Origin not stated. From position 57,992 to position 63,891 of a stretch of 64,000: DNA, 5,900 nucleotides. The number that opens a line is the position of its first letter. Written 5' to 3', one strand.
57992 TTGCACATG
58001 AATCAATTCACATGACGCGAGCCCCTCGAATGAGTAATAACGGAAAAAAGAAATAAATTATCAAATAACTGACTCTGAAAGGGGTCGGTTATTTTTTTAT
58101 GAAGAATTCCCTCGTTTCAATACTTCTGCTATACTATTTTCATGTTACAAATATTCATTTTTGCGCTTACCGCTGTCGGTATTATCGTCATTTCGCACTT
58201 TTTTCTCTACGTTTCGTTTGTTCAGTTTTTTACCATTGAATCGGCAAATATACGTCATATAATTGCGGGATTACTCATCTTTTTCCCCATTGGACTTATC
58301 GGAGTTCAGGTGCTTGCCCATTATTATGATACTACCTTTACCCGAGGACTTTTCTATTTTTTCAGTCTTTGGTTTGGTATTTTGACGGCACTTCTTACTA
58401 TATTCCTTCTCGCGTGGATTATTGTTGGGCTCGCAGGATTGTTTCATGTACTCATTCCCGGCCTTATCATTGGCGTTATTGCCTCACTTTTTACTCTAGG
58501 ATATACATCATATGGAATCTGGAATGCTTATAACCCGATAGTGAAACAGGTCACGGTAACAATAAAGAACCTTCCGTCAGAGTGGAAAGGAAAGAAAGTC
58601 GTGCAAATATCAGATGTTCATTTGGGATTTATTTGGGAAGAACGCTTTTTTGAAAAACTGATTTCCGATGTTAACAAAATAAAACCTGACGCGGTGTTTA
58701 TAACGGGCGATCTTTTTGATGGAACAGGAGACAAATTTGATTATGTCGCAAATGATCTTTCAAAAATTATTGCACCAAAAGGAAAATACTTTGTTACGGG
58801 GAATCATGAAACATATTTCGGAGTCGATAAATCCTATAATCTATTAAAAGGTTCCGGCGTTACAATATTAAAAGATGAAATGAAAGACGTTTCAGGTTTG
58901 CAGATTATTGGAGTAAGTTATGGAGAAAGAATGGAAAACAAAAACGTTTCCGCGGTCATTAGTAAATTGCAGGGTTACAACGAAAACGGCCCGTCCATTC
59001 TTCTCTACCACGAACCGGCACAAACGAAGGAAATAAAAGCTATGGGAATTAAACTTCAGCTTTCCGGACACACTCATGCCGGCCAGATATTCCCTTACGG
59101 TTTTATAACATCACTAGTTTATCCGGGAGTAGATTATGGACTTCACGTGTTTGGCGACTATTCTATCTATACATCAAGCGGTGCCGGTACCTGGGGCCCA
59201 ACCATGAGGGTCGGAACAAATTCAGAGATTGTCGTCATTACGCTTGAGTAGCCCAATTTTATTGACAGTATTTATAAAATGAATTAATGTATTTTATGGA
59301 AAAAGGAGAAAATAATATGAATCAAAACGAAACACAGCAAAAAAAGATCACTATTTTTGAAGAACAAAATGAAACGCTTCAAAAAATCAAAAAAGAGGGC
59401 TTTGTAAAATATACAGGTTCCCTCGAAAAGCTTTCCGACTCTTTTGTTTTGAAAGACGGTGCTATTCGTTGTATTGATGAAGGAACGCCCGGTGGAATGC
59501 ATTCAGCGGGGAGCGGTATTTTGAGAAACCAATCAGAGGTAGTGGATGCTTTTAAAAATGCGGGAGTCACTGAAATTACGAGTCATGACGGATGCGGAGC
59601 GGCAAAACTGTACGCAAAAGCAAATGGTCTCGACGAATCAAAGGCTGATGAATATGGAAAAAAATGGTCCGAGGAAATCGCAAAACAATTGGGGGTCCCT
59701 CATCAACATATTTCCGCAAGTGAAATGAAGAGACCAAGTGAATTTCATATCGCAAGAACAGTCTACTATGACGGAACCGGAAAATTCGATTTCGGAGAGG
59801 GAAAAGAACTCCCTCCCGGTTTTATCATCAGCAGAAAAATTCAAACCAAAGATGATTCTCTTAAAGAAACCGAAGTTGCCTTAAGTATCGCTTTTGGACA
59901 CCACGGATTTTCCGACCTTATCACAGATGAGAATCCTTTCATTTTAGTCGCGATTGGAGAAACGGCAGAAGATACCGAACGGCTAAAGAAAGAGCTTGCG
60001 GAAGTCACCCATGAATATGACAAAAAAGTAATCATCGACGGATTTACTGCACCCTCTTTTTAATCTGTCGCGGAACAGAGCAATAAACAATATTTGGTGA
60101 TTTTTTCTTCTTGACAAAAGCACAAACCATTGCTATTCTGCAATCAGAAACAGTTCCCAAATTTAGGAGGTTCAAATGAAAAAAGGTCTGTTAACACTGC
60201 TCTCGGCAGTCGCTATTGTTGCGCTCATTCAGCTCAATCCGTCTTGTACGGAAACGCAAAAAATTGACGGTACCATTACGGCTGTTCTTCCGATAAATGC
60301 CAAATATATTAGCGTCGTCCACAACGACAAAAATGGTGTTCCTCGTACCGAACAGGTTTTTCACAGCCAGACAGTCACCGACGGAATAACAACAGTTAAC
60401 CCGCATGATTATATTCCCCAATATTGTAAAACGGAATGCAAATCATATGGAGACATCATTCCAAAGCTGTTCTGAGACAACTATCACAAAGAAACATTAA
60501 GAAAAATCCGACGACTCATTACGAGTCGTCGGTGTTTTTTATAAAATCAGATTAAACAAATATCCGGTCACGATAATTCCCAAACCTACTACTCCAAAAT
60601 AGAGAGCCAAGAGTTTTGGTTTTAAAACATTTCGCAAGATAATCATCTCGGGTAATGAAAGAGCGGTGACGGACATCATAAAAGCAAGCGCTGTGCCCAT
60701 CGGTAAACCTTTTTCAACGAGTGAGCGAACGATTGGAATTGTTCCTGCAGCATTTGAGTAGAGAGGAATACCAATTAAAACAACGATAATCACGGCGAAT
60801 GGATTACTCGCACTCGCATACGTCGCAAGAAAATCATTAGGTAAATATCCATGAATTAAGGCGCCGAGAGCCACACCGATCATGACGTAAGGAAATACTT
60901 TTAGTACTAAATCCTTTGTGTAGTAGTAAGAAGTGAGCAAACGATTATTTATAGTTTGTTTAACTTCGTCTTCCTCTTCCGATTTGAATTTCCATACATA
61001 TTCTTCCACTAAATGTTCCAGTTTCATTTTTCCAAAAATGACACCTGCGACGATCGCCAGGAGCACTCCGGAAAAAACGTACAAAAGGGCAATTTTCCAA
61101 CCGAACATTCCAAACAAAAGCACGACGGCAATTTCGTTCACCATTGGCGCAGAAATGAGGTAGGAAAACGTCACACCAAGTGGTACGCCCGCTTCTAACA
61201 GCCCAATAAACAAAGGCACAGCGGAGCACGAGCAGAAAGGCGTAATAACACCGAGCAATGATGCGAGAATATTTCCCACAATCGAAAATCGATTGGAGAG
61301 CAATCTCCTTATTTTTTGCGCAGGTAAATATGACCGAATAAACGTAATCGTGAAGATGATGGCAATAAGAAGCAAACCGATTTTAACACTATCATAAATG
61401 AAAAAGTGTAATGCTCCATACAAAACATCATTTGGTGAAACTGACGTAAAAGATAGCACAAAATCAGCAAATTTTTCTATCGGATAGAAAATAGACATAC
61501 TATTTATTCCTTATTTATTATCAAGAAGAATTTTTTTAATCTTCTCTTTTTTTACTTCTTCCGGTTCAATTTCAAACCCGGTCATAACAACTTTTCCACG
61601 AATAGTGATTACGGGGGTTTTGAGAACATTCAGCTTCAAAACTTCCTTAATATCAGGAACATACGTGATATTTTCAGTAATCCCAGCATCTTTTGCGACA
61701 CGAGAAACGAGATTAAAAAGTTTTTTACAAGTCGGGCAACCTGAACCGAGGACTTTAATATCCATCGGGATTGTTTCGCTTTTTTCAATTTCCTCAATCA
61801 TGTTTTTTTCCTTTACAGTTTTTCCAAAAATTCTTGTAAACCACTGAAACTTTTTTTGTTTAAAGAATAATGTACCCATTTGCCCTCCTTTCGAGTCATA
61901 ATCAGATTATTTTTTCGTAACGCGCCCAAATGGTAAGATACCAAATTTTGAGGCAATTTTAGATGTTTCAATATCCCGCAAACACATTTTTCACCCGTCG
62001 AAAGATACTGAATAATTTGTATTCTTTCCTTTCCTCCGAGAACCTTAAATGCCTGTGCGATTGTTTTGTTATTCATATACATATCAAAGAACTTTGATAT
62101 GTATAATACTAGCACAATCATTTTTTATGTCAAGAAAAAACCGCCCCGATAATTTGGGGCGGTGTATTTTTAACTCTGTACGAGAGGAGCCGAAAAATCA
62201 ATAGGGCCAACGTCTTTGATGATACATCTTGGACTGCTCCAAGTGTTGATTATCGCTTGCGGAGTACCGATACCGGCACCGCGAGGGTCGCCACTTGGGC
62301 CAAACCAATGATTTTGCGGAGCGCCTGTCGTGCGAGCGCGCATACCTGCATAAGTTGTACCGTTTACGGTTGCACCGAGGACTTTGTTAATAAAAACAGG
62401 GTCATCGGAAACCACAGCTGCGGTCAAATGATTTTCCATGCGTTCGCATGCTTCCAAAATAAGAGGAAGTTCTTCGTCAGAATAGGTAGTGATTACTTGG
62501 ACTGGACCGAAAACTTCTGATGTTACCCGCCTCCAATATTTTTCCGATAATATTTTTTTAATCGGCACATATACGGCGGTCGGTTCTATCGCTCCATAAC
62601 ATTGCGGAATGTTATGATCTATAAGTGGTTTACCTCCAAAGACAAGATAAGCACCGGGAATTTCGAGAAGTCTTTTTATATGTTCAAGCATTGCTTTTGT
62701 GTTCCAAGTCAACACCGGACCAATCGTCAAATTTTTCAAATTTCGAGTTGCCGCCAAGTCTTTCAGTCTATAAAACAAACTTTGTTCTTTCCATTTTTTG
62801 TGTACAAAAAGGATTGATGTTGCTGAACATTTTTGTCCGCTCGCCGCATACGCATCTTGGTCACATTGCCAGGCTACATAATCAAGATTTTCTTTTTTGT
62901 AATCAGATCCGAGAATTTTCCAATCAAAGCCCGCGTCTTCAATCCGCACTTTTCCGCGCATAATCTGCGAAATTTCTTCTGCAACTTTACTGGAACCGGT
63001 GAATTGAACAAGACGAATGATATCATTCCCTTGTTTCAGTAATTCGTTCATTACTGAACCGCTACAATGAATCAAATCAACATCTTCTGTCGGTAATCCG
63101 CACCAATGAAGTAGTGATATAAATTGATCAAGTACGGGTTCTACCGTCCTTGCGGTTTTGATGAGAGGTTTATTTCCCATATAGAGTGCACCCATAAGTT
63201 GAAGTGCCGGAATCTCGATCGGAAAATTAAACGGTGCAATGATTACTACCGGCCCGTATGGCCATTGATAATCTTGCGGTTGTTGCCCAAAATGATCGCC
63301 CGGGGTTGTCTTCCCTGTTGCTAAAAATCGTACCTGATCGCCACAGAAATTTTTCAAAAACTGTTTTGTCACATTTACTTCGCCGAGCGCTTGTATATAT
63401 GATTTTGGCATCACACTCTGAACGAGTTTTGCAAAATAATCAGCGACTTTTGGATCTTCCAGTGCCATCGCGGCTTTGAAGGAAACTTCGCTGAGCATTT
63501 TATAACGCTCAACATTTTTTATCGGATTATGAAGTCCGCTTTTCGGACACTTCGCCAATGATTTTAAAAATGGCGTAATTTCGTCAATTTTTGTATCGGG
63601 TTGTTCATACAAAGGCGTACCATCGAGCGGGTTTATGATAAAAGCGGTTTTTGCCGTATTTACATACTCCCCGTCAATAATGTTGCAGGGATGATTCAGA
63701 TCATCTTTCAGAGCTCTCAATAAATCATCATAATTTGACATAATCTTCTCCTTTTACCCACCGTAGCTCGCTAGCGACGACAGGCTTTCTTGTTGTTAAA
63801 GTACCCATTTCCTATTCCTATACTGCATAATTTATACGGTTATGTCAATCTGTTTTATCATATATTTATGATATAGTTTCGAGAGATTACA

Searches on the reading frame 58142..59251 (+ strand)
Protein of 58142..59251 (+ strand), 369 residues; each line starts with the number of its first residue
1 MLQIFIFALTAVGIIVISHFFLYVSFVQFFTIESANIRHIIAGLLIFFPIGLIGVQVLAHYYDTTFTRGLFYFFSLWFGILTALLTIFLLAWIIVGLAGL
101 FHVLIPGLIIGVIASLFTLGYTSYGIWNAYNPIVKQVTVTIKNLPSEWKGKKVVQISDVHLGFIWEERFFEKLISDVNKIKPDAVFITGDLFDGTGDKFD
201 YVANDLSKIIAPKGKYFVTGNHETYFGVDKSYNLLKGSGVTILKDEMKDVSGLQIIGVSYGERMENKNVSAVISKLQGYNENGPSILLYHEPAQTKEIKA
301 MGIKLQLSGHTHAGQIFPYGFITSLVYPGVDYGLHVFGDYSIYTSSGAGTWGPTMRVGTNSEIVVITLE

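Call 49: search_protein_families(library=pfam, proteins=[window:58142-59251:+], max_evalue=0.0001)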
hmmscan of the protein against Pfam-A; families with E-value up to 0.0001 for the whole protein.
window:58142-59251:+ (369 aa): 2 families
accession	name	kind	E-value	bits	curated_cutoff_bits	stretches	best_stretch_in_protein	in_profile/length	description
PF00149.33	Metallophos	-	1.8e-13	51.8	21.5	1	152-313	2-190/191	Calcineurin-like phosphoesterase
PF12850.12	Metallophos_2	-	1.9e-05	25.2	27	1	152-329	2-133/154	Calcineurin-like phosphoesterase superfamily domain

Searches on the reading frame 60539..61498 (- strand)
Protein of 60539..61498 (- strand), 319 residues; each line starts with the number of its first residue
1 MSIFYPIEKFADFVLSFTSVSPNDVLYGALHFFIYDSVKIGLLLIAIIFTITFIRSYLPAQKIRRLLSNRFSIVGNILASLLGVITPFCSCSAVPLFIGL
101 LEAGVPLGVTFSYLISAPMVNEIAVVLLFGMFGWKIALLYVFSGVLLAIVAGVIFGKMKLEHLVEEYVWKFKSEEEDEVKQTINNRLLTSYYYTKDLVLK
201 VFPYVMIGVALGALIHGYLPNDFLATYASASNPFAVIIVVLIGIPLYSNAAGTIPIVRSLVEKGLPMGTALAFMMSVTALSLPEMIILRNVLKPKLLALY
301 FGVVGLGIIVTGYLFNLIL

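Call 49: search_protein_families(library=pfam, proteins=[window:60539-61498:-], max_evalue=0.0001)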
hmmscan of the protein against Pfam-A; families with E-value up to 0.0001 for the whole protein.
window:60539-61498:- (319 aa): 1 family
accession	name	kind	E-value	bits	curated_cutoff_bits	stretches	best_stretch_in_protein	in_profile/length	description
PF03773.19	ArsP_1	-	1.6e-77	261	32.3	1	27-316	3-293/294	Predicted permease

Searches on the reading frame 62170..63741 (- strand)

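Call 49: search_protein_families(library=pfam, proteins=[window:62170-63741:-], max_evalue=0.0001)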
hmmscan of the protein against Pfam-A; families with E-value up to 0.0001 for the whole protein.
window:62170-63741:- (523 aa): 1 family
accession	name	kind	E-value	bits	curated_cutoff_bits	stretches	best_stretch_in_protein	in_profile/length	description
PF00171.27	Aldedh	-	1e-36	127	23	1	35-467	11-424/461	Aldehyde dehydrogenase family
